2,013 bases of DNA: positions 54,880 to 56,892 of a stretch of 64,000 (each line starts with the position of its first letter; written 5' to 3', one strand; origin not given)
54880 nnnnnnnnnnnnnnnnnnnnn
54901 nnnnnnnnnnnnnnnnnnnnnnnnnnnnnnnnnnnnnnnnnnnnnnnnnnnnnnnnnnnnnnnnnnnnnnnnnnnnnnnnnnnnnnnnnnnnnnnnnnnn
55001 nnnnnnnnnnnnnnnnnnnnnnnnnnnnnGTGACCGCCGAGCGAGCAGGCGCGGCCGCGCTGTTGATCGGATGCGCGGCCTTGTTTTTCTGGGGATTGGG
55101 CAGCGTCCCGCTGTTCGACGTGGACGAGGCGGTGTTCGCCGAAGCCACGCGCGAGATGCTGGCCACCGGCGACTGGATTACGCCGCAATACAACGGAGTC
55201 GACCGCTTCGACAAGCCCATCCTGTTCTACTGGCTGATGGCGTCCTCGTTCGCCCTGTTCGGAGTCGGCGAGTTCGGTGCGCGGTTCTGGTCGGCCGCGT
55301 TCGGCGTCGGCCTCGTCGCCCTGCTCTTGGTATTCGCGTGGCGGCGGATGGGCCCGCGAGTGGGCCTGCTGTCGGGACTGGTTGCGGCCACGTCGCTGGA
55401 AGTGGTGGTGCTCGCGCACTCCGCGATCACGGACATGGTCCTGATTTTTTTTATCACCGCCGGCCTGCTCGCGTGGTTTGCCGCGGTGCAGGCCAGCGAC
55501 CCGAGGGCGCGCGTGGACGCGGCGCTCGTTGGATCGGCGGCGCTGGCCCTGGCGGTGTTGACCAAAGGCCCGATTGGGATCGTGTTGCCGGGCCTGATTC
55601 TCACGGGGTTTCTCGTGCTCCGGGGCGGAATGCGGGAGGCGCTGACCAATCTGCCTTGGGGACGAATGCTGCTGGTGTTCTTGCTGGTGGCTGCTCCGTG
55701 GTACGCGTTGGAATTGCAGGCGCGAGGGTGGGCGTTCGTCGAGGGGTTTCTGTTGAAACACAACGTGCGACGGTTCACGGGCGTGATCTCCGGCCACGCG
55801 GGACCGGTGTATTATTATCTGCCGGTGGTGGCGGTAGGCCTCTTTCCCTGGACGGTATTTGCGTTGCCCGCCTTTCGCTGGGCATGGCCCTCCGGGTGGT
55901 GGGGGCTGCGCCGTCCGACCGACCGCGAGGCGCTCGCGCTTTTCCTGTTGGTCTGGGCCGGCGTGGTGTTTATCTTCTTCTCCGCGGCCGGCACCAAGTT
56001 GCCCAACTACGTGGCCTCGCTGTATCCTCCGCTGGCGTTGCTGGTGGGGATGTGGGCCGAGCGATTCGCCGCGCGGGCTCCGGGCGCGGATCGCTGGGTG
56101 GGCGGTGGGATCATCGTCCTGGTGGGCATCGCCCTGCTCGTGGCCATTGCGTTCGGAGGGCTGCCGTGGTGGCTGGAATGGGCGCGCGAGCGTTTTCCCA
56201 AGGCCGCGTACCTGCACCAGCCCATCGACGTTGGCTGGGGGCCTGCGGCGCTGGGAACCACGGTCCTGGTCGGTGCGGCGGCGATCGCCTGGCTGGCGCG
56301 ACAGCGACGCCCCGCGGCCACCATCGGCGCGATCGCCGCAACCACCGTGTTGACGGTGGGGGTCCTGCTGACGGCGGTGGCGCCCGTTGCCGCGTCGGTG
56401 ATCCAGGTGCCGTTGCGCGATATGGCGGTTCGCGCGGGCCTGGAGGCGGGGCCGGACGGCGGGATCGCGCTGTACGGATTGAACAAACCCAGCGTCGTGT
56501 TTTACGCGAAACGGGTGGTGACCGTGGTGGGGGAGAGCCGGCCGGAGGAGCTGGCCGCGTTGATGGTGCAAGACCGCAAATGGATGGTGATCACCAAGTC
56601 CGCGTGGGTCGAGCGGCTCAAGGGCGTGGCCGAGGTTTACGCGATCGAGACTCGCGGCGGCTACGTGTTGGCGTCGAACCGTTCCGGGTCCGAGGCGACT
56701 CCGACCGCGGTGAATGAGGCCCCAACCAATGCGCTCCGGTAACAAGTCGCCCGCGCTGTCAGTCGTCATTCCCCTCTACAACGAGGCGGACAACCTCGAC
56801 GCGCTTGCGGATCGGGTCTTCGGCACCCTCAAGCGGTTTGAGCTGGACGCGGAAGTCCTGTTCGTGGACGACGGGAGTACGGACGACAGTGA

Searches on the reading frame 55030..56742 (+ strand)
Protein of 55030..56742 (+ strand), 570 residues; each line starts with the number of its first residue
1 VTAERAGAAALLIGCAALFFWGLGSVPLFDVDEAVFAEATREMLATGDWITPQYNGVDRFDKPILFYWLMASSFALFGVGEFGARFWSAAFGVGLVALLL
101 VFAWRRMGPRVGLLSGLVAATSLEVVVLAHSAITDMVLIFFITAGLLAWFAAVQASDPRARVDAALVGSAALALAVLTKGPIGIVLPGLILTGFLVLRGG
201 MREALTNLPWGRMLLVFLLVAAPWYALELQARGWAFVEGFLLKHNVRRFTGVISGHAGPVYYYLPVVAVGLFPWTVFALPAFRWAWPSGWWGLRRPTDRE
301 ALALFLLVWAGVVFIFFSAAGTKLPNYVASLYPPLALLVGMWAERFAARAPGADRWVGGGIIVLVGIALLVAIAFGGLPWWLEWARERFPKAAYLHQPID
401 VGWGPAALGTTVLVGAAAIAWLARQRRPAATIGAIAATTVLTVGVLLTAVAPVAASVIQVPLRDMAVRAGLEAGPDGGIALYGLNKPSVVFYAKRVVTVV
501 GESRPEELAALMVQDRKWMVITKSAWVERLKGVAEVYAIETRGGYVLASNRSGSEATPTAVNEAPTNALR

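Call 11: search_protein_families(library=pfam, proteins=[window:55030-56742:+])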
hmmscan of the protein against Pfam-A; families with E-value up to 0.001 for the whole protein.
window:55030-56742:+ (570 aa): 1 family
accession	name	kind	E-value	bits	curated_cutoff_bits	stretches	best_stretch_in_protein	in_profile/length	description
PF13231.12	PMT_2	-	9.3e-17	62.1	26.1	1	61-224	1-157/160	Dolichyl-phosphate-mannose-protein mannosyltransferase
